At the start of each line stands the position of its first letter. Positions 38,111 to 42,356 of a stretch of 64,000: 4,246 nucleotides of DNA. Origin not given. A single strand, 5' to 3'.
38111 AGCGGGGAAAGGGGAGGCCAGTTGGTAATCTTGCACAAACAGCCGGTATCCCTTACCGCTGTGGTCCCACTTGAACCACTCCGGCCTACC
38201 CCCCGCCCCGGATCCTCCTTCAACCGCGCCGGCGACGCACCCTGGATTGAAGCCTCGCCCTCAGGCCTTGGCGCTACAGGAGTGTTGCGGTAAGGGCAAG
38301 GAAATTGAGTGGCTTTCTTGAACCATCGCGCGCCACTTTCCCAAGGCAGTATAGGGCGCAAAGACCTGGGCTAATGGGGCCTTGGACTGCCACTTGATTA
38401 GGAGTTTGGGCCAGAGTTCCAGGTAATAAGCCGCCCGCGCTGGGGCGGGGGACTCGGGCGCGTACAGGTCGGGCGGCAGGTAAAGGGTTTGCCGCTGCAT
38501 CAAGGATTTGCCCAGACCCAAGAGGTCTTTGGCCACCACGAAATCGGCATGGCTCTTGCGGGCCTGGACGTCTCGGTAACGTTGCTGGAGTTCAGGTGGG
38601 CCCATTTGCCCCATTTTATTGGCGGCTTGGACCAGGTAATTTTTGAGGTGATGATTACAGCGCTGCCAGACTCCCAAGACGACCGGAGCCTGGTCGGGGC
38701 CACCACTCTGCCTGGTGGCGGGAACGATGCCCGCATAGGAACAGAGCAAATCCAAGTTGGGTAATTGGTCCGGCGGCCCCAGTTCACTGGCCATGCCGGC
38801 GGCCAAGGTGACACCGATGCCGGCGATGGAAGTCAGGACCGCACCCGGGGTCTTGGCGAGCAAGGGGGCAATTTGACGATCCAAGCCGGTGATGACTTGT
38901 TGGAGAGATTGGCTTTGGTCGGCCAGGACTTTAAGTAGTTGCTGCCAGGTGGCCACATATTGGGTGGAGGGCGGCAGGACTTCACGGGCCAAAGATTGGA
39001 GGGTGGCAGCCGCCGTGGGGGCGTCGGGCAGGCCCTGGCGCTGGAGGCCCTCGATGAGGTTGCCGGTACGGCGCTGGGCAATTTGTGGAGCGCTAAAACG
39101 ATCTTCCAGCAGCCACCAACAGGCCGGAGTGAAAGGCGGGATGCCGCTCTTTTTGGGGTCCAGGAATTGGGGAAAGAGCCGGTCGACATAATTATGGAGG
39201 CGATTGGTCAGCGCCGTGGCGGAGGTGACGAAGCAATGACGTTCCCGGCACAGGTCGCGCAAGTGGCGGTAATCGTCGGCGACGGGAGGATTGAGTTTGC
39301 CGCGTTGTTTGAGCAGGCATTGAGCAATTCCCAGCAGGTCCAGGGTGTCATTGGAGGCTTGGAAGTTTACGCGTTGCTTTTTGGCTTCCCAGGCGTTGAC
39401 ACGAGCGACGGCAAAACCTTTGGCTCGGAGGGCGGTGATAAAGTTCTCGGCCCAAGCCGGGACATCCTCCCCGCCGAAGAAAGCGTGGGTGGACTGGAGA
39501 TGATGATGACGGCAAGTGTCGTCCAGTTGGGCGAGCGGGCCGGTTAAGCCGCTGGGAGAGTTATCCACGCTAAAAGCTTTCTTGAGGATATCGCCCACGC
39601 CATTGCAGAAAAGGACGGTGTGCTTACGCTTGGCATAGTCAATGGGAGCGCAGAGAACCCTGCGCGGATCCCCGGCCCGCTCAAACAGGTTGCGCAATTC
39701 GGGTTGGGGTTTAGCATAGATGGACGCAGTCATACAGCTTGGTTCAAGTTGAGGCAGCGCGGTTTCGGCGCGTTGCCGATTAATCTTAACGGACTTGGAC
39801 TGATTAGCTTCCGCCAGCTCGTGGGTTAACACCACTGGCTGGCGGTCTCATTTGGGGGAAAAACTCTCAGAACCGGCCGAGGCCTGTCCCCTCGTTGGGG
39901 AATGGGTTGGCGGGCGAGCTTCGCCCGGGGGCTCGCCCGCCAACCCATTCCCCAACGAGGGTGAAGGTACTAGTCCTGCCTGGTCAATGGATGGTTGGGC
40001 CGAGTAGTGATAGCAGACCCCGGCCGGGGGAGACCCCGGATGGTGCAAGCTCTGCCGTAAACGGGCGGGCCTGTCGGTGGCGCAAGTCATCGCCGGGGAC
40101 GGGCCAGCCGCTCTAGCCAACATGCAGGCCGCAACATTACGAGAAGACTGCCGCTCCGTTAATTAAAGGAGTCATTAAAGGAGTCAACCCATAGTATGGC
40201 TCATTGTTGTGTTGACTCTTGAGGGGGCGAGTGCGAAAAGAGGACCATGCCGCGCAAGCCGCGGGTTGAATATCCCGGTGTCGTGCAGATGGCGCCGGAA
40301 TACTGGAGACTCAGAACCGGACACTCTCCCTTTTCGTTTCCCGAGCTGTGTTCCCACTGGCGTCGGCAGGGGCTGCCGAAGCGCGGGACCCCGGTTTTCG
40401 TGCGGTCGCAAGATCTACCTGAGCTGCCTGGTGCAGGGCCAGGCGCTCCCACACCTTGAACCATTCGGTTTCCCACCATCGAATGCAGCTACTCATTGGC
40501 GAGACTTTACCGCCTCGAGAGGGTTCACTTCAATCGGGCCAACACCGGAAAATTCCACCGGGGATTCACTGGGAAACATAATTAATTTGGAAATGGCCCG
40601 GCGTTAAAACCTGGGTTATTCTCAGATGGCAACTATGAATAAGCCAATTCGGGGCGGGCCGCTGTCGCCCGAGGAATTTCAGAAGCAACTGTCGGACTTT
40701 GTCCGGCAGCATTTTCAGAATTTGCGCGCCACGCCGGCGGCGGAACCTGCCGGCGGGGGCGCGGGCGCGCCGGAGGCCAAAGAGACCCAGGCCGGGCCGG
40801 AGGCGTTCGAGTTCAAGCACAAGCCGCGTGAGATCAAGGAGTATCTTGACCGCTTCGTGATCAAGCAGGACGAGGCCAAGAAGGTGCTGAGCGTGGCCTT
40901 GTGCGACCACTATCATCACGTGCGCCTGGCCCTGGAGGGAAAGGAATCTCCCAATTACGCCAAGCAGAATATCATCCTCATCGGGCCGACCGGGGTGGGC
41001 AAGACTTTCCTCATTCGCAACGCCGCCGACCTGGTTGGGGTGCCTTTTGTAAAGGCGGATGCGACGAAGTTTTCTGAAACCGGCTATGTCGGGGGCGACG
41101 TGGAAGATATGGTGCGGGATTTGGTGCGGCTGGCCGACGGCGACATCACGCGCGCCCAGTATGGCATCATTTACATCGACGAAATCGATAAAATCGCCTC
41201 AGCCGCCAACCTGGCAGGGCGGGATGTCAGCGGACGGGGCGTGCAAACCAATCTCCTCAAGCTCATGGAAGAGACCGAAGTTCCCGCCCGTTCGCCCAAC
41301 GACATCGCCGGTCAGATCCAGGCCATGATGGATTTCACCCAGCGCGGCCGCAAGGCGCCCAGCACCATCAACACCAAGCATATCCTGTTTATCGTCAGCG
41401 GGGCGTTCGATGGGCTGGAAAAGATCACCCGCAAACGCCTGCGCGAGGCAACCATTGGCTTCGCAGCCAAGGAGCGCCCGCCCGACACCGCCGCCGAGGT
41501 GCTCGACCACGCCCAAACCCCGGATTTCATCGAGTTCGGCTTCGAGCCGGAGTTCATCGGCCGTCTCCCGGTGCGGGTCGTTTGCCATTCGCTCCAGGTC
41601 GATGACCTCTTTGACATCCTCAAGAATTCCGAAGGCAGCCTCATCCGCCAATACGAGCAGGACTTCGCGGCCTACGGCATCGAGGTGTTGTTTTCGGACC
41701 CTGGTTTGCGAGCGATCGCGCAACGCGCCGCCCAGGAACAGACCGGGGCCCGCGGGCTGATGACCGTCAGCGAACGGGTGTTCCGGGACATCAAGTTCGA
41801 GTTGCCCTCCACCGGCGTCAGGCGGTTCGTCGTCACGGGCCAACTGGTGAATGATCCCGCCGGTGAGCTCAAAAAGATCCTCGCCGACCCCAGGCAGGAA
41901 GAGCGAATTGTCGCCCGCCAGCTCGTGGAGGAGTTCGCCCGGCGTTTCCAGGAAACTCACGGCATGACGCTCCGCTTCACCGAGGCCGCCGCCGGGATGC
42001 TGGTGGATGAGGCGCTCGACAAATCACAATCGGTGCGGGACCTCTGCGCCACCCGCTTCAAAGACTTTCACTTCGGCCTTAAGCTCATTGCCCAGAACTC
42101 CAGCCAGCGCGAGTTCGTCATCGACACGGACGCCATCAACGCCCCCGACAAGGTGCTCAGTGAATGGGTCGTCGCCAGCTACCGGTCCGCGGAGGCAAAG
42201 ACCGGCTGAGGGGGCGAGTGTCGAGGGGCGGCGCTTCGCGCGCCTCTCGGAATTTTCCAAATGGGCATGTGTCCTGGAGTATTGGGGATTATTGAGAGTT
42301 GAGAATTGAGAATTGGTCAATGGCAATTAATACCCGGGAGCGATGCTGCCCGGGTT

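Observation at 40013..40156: A ~145-nt module occurs twice (40013-40156 and 55521-55665) with compensatory changes in its helices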

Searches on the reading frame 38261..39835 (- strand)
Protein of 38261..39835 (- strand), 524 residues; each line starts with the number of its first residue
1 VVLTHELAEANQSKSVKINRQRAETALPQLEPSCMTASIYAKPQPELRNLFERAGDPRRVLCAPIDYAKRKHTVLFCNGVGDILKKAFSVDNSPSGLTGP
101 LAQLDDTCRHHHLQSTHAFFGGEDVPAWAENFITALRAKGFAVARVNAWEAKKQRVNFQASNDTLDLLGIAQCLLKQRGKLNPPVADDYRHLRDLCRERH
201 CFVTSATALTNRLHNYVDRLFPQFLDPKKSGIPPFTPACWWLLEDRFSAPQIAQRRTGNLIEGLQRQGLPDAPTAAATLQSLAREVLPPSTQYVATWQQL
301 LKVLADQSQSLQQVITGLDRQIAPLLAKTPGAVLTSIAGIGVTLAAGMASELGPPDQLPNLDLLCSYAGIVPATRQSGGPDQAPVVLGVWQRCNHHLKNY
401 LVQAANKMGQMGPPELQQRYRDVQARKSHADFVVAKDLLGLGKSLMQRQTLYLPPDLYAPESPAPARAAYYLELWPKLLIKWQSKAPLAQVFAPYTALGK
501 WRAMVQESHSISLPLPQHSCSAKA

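Call 7: search_protein_families(library=pfam, proteins=[window:38264-39835:-], max_evalue=0.01)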
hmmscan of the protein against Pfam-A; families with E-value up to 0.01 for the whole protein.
window:38264-39835:- (524 aa): 2 families
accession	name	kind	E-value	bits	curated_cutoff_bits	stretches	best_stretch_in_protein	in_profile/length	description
PF01548.23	DEDD_Tnp_IS110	-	4.7e-16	59.4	29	1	65-222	3-155/155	Transposase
PF02371.22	Transposase_20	-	9.8e-11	42.3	21.3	1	333-421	3-87/87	Transposase IS116/IS110/IS902 family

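Call 46: find_encoding_contigs(protein=window:38261-39733:-, flank=3000, max_places=8)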
Protein window:38261-39733:- (490 aa): no gene with exactly this product is on record in the collection.

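Call 47: find_encoding_contigs(protein=window:38261-39835:-, flank=3000, max_places=8)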
Protein window:38261-39835:- (524 aa): no gene with exactly this product is on record in the collection.

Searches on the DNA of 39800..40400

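Call 8: search_rna_families(source=window, start=39800, end=40400, threshold=evalue, max_evalue=10, show_alignments=3)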
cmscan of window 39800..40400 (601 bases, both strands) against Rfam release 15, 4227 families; matches with E-value up to 10: 17.
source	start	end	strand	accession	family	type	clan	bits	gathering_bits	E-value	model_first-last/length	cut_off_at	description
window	39961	40139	+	RF02003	group-II-D1D4-4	Intron;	CL00102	34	49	6.3e-06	1-138/138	no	Group II catalytic intron D1-D4-4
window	39877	39973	+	RF03433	mir-2576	Gene; miRNA;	-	33.1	83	0.0025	1-120/120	no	mir-2576 microRNA precursor family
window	39896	39954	-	RF03417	mir-343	Gene; miRNA;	-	28.6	70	0.00039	1-70/70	no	mir-343 microRNA precursor family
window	39898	39954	+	RF03397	mir-1234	Gene; miRNA;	-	24.8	70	0.094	1-57/57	no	mir-1234 microRNA precursor family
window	39896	39954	+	RF03968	mir-8934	Gene; miRNA;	-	24.2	100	0.27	1-88/88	no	mir-8934 microRNA precursor family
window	39882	39961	-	RF00992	mir-593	Gene; miRNA;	-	22.8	100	0.02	1-100/100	no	mir-593 microRNA precursor family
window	39896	39952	-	RF03397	mir-1234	Gene; miRNA;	-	21.1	70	0.67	1-57/57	no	mir-1234 microRNA precursor family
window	39891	39962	+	RF00102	VA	Gene;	-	20.7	62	0.58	1-159/159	no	VA RNA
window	39895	39956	-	RF03486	mir-3940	Gene; miRNA;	-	20.6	84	0.41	1-92/92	no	mir-3940 microRNA precursor family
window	39890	39965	-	RF03624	mir-5345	Gene; miRNA;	-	20.5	95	0.11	1-76/76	no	mir-5345 microRNA precursor family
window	39894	39954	+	RF03231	mir-4523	Gene; miRNA;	-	20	96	2.3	1-69/69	no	mir-4523 microRNA precursor family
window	39889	39961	-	RF03691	mir-2765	Gene; miRNA;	-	19.9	58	0.22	1-83/83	no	mir-2765 microRNA precursor family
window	39909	39941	+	RF00996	mir-631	Gene; miRNA;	-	18.7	59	1.8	1-73/73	no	mir-631 microRNA precursor family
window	39902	40060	-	RF02354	BjrC80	Gene; sRNA;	-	17.9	80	0.4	1-162/162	no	Bradyrhizobiaceae sRNA BjrC80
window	40024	40055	+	RF03086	chrB-b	Cis-reg;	-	16.8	36.5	0.5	1-49/49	no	chrB-b RNA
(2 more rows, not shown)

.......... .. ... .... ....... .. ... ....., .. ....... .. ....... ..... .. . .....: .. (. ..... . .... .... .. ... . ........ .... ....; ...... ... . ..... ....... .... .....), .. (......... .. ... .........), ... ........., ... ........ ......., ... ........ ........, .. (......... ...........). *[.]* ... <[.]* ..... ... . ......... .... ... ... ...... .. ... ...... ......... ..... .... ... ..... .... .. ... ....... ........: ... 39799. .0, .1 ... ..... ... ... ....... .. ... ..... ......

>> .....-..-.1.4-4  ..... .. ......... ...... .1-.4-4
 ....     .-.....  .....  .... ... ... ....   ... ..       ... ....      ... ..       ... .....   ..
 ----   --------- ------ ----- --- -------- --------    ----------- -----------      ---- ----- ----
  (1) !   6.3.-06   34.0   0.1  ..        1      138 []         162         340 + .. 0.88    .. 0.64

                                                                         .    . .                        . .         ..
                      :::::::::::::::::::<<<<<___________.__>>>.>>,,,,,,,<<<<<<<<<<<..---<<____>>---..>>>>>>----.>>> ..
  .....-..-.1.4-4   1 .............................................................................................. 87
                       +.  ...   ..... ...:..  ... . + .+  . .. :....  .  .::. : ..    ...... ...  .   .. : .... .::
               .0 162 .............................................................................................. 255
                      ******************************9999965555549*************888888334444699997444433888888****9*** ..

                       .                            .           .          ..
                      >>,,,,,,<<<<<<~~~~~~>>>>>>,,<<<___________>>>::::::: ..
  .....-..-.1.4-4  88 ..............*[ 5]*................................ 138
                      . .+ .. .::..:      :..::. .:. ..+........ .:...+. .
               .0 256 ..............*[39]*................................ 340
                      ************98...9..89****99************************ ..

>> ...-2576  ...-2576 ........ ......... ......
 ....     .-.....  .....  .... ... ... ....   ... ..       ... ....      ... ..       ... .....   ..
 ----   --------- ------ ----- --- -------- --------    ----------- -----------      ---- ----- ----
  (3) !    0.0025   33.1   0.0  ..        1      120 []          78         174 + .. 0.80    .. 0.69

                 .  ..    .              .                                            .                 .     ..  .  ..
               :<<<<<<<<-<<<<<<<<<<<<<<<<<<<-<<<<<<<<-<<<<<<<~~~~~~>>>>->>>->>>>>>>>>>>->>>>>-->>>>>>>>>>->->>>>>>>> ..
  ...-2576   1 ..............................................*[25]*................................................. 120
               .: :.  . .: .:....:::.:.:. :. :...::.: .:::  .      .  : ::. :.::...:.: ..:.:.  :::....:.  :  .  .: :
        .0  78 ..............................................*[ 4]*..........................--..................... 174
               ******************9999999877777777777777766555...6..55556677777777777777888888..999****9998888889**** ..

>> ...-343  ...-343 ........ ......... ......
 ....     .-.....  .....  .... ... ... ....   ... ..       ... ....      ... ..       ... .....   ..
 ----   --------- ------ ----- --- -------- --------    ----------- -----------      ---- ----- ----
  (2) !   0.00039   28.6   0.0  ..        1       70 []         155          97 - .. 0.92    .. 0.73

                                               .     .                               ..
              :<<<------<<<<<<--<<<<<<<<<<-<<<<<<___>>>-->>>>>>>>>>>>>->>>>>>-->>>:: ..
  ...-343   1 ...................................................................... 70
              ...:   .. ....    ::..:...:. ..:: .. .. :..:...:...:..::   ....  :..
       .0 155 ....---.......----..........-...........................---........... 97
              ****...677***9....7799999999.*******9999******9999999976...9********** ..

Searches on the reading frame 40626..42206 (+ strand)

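Call 7: search_protein_families(library=pfam, proteins=[window:40626-42206:+], max_evalue=0.01)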
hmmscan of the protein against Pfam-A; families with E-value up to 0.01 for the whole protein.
window:40626-42206:+ (527 aa): 12 families
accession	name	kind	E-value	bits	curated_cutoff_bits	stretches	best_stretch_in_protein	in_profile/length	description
PF07724.20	AAA_2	-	5.3e-27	95.3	27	1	114-316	4-165/166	AAA domain (Cdc48 subfamily)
PF00004.35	AAA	-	1.1e-14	55.4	21.2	1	116-219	1-97/131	ATPase family associated with various cellular activities (AAA)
PF10431.15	ClpB_D2-small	-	2.6e-08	34.2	21.9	1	326-381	4-55/81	C-terminal, D2-small domain, of ClpB protein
PF00493.29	MCM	-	5.9e-06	26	23.3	1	78-192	26-135/224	MCM P-loop domain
PF07728.20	AAA_5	-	1.6e-05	25.4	22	1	115-193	1-81/139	AAA domain (dynein-related subfamily)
PF13401.12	AAA_22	-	2.5e-05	25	27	1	113-151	5-46/130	AAA domain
PF01078.27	Mg_chelatase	-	0.00042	20.2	20.3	0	114-137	23-46/207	Magnesium chelatase, subunit ChlI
PF13191.12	AAA_16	-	0.00047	21.1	32.6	1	102-173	15-85/167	AAA ATPase domain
PF01695.23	IstB_IS21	-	0.0014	18.6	24.1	1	113-129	92-108/238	IstB-like ATP binding protein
PF13479.12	AAA_24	-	0.006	16.9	27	1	113-192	2-78/195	AAA domain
PF13173.12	AAA_14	-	0.0062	17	27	0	114-193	3-77/129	AAA domain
PF20030.5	bpMoxR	-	0.0068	15.9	27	0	112-181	30-94/205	MoxR domain in the MoxR-vWA-beta-propeller ternary systems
